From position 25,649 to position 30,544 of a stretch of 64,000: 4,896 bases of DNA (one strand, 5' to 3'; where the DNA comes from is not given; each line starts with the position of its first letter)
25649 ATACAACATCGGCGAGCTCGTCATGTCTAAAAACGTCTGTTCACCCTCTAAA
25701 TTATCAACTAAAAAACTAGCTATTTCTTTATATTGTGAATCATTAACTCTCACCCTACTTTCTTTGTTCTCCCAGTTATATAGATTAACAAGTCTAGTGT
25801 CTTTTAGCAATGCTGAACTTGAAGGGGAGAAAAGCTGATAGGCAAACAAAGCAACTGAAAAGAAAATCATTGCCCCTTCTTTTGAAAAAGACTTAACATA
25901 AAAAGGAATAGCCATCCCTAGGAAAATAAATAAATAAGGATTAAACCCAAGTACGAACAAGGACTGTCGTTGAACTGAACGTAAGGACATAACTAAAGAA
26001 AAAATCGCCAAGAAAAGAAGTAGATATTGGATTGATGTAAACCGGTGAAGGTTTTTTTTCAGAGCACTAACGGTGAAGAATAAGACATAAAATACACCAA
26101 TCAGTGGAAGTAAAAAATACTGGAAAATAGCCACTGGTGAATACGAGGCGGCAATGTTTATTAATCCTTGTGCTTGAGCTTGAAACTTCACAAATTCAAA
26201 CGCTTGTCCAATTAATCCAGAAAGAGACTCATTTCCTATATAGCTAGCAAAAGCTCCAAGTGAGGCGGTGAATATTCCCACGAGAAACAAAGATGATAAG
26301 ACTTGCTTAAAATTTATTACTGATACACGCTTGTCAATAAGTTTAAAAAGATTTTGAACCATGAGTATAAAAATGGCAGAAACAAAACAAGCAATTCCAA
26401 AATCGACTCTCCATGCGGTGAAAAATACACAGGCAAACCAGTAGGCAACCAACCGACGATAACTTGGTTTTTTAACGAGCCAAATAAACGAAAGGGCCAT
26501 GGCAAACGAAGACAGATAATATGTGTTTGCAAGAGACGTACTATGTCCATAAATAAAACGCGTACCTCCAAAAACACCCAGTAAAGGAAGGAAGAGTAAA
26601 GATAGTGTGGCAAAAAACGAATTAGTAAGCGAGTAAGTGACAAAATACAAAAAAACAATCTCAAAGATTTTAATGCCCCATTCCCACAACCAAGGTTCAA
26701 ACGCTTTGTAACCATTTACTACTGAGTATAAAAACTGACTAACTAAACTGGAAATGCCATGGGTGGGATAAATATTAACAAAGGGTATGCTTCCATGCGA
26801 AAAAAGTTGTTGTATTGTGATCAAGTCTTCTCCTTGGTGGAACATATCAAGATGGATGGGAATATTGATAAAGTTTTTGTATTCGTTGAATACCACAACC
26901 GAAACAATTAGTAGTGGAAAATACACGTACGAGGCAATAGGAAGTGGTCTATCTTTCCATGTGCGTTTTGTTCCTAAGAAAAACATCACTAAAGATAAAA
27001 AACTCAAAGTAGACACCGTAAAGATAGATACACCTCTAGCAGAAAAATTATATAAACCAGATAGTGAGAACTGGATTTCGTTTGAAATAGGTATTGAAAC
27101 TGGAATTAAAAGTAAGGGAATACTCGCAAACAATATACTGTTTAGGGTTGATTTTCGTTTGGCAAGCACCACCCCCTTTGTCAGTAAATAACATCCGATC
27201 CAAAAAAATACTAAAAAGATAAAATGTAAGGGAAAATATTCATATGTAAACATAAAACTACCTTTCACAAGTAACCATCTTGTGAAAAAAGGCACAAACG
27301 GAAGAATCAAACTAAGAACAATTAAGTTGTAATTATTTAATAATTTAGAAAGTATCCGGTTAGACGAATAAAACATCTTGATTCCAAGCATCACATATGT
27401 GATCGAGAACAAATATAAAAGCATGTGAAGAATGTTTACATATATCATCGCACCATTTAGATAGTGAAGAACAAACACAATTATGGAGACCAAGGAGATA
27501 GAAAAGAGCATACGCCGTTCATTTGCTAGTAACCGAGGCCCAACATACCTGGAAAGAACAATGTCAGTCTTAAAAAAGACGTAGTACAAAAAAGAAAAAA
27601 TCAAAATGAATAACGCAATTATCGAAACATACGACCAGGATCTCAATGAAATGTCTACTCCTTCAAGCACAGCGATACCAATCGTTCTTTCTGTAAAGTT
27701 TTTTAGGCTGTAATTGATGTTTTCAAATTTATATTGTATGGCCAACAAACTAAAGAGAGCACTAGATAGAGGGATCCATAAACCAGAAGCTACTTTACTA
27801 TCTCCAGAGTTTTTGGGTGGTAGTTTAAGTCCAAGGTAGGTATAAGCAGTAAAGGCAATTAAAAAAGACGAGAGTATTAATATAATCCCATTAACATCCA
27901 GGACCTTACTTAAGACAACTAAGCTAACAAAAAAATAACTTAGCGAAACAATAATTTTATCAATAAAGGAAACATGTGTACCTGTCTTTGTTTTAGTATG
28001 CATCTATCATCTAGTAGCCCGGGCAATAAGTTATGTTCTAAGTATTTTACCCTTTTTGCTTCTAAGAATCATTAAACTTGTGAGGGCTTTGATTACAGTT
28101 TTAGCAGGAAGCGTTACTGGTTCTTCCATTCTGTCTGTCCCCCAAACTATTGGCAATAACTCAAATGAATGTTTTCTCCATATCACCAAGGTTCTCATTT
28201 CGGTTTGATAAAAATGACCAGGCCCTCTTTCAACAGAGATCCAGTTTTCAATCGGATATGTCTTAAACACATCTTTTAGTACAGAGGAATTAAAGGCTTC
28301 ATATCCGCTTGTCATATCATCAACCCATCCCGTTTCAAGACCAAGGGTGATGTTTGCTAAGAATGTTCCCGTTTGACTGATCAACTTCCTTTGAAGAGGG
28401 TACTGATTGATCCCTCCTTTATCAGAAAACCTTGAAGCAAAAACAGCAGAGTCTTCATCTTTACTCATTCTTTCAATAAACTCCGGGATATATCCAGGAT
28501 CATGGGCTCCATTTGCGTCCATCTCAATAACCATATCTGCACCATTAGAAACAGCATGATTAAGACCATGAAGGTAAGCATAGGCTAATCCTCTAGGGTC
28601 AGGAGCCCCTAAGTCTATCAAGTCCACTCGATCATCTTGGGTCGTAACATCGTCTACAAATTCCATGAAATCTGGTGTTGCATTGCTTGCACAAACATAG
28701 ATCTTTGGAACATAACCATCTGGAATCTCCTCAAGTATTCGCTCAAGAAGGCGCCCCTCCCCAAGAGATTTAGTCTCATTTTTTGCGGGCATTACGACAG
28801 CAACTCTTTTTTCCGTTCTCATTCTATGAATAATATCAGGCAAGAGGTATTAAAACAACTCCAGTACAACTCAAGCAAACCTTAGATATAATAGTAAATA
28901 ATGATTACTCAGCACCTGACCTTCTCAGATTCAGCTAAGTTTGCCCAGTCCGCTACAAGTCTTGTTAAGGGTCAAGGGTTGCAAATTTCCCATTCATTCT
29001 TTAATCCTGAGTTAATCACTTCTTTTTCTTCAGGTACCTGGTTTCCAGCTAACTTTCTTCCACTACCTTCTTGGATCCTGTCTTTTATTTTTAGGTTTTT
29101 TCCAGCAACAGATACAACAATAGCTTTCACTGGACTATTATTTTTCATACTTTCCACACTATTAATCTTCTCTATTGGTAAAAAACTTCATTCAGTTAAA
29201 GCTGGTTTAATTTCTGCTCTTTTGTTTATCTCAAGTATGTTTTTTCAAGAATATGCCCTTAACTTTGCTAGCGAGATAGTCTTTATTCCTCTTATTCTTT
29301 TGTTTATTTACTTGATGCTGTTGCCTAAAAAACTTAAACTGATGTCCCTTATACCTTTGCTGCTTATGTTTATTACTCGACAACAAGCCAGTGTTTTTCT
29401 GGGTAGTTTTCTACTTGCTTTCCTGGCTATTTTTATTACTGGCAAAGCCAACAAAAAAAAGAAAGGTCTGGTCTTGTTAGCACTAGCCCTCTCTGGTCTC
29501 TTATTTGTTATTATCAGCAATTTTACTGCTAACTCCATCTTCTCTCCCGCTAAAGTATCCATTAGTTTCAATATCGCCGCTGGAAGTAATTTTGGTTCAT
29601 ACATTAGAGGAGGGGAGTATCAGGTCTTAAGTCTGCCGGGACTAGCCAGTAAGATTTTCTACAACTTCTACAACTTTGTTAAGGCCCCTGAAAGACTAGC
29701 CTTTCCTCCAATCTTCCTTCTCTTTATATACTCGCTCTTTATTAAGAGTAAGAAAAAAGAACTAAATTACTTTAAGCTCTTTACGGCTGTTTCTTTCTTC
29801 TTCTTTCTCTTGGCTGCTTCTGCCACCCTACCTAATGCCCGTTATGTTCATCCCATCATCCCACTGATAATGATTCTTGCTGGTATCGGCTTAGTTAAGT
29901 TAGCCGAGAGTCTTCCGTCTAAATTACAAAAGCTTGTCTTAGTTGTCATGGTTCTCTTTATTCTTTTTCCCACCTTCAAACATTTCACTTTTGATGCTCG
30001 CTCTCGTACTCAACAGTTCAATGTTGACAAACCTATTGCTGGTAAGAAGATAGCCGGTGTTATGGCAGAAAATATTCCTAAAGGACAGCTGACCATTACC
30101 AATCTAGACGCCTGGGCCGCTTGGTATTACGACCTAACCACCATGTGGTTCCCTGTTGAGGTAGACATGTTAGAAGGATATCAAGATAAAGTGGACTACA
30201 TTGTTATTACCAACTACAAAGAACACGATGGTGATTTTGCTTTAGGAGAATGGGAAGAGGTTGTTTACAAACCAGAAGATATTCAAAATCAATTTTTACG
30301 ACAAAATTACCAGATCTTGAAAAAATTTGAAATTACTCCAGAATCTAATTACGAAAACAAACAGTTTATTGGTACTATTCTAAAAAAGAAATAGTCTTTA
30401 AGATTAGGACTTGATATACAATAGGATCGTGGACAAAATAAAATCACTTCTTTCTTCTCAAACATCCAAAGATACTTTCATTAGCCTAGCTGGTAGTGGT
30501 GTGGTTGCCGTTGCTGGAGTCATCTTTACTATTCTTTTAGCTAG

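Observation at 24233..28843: Minus-strand module: GT2, a 1024-aa polytopic membrane protein, and a TM-less DPM1-like synthase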

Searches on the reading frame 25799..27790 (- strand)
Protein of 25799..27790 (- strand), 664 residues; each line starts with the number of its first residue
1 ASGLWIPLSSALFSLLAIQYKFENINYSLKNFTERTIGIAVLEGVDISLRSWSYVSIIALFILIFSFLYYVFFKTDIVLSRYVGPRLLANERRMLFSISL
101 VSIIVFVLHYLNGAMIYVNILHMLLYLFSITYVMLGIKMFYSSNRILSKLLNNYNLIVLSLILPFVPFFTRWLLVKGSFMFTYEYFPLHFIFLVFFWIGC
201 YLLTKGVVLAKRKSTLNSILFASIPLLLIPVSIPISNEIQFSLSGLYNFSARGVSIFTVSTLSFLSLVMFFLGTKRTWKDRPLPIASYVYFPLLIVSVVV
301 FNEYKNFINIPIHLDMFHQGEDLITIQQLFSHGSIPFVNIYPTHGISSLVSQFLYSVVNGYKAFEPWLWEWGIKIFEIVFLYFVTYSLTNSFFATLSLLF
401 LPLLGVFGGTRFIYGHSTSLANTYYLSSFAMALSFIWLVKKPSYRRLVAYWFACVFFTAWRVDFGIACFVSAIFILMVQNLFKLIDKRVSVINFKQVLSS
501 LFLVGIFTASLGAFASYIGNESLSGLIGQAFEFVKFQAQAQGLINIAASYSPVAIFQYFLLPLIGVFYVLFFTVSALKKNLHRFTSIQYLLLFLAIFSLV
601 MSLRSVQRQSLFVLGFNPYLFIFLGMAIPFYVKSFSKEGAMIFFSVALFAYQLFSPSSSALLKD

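Call 57: predict_structure(alignment_id=A3)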
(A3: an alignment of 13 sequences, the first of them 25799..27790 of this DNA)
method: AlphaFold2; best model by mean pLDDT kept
length: 664 residues; sequences in the alignment: 13
mean_pLDDT: 79.5   pTM: 0.85
mean pLDDT of the five models: 79.5, 78.2, 77.7, 76.6, 74.1
residues with pLDDT >= 90: 265; 70-90: 236; 50-70: 97; < 50: 66
segments of 3 or more residues with pLDDT < 50: 312-322, 334-364, 409-421, 658-664
pLDDT, mean of each block of 10 residues (from residue 1): 90 92 77 52 69 90 97 93 89 95 91 83 93 91 87 92 89 68 83 93 86 87 93 79 75 87 95 74 84 91 67 47 51 49 47 46 54 84 95 94 70 37 75 94 93 88 86 91 72 85 92 83 76 64 55 77 95 89 91 95 64 65 94 90 93 60 34
secondary structure, 60 per line:
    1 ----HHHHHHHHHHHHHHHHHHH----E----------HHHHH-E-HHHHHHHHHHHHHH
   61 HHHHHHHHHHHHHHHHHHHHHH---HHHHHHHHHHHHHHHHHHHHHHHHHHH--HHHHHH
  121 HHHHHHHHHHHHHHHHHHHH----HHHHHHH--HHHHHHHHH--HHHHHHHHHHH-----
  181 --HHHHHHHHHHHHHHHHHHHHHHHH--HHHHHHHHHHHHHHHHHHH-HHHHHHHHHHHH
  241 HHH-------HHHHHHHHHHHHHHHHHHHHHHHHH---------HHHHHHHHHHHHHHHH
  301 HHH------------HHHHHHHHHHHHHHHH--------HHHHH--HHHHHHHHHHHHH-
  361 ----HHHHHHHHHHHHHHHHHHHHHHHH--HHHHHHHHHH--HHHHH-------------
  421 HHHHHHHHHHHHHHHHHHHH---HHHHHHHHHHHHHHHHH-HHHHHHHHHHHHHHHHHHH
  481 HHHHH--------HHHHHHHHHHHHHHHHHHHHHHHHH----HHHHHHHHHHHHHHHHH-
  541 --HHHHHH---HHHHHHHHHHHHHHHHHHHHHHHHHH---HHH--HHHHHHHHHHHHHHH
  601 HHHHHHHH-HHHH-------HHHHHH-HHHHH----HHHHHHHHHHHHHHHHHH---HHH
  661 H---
elements in order: H5-23 H39-43 H47-82 H86-112 H115-140 H145-151 H154-162 H165-175 H183-206 H209-227 H229-243 H251-275 H285-303 H316-331 H340-344 H347-359 H365-388 H391-400 H403-407 H421-440 H444-460 H462-485 H494-518 H523-539 H543-548 H552-577 H586-608 H610-613 H621-626 H628-632 H637-654 H658-661

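Call 59: fold_search(model_id=the predicted structure, library=pdb)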
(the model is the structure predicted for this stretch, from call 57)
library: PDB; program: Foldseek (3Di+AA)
matches with E <= 10: 48; with E <= 0.001: 0
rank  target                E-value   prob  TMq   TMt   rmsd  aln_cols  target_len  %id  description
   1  8if8_B                4.5e-01  0.82  0.28  0.30  15.7       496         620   13  Arabinosyltransferase AftA (released 2023-05-31)
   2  6tha                  1.2e+00  0.04  0.08  0.10  25.8       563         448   12  Crystal structure of human sugar transporter GLUT1 (SLC2A1) in the inward conformation (released 2020-11-25)
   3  6gxc_A                1.3e+00  0.41  0.25  0.23  14.6       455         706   13  Bacterial oligosaccharyltransferase PglB in complex with an inhibitory peptide and a reactive lipid-linked oligosaccha (released 2018-11-14)
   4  6ei3                  1.5e+00  0.08  0.14  0.16  28.9       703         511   12  Crystal structure of auto inhibited POT family peptide transporter (released 2017-11-22)
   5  8dl6_A                1.6e+00  0.05  0.10  0.13  24.8       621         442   11  Cryo-EM structure of human ferroportin/slc40 bound to Ca2+ in nanodisc (released 2023-01-25)
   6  9g9m_A                2.1e+00  0.06  0.10  0.14  24.3       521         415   15  Lipid III flippase WzxE with NB10 and NB7 nanobodies in outward-facing conformation - crystal 1 (released 2025-01-22)
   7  6fmy                  2.1e+00  0.06  0.11  0.15  27.0       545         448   12  IMISX-EP of S-PepTSt (released 2018-09-05)
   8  8u3f                  2.2e+00  0.05  0.10  0.13  24.8       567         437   12  Structure of Apo Sialin R168K mutant (released 2024-05-29)
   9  7crz                  2.2e+00  0.03  0.08  0.10  25.1       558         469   12  Crystal structure of human glucose transporter GLUT3 bound with C3361 (released 2021-01-13)
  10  6lod_C                2.4e+00  0.04  0.10  0.13  28.4       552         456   12  Cryo-EM structure of the air-oxidized photosynthetic alternative complex III from Roseiflexus castenholzii (released 2020-11-04)
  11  7oy2_C                2.7e+00  0.04  0.10  0.13  27.1       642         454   11  High resolution structure of cytochrome bd-II oxidase from E. coli (released 2021-12-15)
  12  8wcx_B                2.8e+00  0.04  0.08  0.08  28.2       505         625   13  Cryo-EM structure of MsRv1273c/72c from Mycobacterium smegmatis in the AMPPNP-bound IFasym-1 state (released 2025-03-26)
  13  4r0c_C                2.9e+00  0.02  0.09  0.12  30.0       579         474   14  Crystal structure of the Alcanivorax borkumensis YdaH transporter reveals an unusual topology (released 2015-04-29)
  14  8qv6_A                3.4e+00  0.04  0.09  0.13  25.9       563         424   12  Structure of human SPNS2 in DDM (released 2025-02-19)
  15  8xss_B                3.4e+00  0.02  0.07  0.08  30.2       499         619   11  Cryo-EM structure of MsRv1273c/72c from Mycobacterium smegmatis in the ADP-bound IFasym-3 state (ATP 37 degrees C trea (released 2025-05-14)
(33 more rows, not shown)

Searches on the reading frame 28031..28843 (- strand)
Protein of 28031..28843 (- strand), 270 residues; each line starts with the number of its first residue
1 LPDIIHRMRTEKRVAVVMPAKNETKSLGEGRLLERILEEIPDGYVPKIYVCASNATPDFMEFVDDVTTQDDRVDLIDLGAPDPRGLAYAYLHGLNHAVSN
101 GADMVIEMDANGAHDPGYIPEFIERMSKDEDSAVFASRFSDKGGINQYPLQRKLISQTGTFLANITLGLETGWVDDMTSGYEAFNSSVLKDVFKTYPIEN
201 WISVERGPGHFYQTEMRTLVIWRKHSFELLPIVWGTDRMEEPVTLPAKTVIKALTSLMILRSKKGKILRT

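Call 3: search_protein_families(library=pfam, proteins=[window:28031-28843:-], max_evalue=0.1)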
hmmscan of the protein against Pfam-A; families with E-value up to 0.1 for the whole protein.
window:28031-28843:- (270 aa): 1 family
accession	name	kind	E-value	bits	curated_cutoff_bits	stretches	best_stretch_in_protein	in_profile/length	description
PF00535.33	Glycos_transf_2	-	9e-13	48.9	23.3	1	16-164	2-142/168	Glycosyl transferase family 2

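Call 4: search_protein_families(library=ncbifam, proteins=[window:28031-28843:-], max_evalue=0.1)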
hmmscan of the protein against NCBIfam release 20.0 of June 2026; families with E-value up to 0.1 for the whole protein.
window:28031-28843:- (270 aa): 4 families
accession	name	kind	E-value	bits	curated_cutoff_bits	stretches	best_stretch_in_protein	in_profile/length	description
NF058614.1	PPMAGASynPpgS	equivalog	5.1e-05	22.8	370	1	93-189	67-162/226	polyprenyl-phospho-N-acetylgalactosaminyl synthase PpgS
TIGR03469.1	HpnB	hypoth_equivalog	0.00086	18.4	379.25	1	13-131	45-165/386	hopene-associated glycosyltransferase HpnB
TIGR01556.1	rhamnosyltran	subfamily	0.0051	16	200.55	1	63-150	37-123/281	rhamnosyltransferase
TIGR04182.1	glyco_TIGR04182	equivalog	0.023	14.1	325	1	102-205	73-175/293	S-layer glycoprotein N-glycosyltransferase AglJ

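Call 51: search_solved_structures(query=window:28031-28843:-, max_evalue=0.01)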
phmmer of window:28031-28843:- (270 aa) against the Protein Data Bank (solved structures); distinct sequences matched with E-value up to 0.01: 1.
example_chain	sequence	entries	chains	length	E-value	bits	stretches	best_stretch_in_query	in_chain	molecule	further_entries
5mlz_A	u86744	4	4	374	2.6e-08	36.9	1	13-192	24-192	Dolichol monophosphate mannose synthase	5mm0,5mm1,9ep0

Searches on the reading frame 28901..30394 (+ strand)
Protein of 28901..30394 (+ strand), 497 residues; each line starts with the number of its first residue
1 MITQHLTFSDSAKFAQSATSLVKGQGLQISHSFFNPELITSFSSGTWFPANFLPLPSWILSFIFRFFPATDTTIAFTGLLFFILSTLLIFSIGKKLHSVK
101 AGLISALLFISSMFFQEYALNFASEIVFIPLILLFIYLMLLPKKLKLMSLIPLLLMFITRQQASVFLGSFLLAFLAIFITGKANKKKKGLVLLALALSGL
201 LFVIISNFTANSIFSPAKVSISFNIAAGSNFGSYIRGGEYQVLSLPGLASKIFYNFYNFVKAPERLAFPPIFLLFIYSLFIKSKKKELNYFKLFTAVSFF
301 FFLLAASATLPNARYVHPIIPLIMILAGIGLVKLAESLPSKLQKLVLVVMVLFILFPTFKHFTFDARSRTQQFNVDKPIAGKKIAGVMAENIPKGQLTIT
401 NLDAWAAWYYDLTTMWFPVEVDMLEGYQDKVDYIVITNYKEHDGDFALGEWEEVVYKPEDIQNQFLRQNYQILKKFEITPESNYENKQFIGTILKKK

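Call 3: search_protein_families(library=pfam, proteins=[window:28901-30394:+], max_evalue=0.1)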
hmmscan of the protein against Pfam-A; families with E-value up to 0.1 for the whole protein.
window:28901-30394:+ (497 aa): 1 family
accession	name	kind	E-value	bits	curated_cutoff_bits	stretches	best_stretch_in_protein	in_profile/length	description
PF13231.12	PMT_2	-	4.8e-08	33.8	26.1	1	54-199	4-153/160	Dolichyl-phosphate-mannose-protein mannosyltransferase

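Call 4: search_protein_families(library=ncbifam, proteins=[window:28901-30394:+], max_evalue=0.1)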
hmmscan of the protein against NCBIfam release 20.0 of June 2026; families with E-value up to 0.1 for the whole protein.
window:28901-30394:+ (497 aa): 2 families
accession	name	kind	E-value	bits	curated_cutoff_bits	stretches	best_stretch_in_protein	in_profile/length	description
NF041554.1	SA1362_fam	subfamily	0.0052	16.9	42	1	317-371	2-57/70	SA1362 family protein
NF047440.1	LA3751_2_3_fam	subfamily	0.0069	15.3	200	1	57-361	86-382/460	LA_3751/LA_3752 family putative glycosyltransferase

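Call 60: find_homologous_proteins(query=window:28901-30394:+, max_evalue=0.00001)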
Query window:28901-30394:+ (497 aa): 76 proteins with E <= 0.00001 among 8000 candidates.
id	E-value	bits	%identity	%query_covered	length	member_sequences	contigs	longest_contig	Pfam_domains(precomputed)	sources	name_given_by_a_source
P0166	0.0e+0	1072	100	100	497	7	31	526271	PF13231.13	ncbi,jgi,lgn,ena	jgi:hypothetical protein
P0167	8.8e-213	726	68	100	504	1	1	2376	-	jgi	-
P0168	1.2e-210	719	69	99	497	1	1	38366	PF13231.13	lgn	-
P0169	1.5e-208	712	66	99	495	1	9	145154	PF13231.13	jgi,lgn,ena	jgi:hypothetical protein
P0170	3.6e-207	707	67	99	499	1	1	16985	PF13231.13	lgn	-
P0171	2.9e-201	688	63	100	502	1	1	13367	PF13231.13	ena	-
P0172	3.6e-201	687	66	99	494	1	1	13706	PF13231.13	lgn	-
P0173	1.3e-199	682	65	99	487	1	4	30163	PF13231.13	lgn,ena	-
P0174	3.3e-199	681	66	99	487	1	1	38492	PF13231.13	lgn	-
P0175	2.5e-198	678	65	99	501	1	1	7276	PF13231.13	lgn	-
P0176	4.0e-197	674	64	99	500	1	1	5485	PF13231.13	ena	-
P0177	1.3e-192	659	64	99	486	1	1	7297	PF13231.13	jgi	jgi:4-amino-4-deoxy-L-arabinose transferase-like glycosyltransferase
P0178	2.3e-186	638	61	99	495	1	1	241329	PF13231.13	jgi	jgi:hypothetical protein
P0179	2.9e-184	632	61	99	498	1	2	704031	PF13231.13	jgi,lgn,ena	-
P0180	3.1e-161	556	56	99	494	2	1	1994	-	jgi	-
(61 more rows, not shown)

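Call 64: search_solved_structures(query=A4, max_evalue=1, show_alignments=2)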
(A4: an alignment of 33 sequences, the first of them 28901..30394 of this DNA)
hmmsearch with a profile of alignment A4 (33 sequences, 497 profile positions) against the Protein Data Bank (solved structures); distinct sequences matched with E-value up to 1: 0.
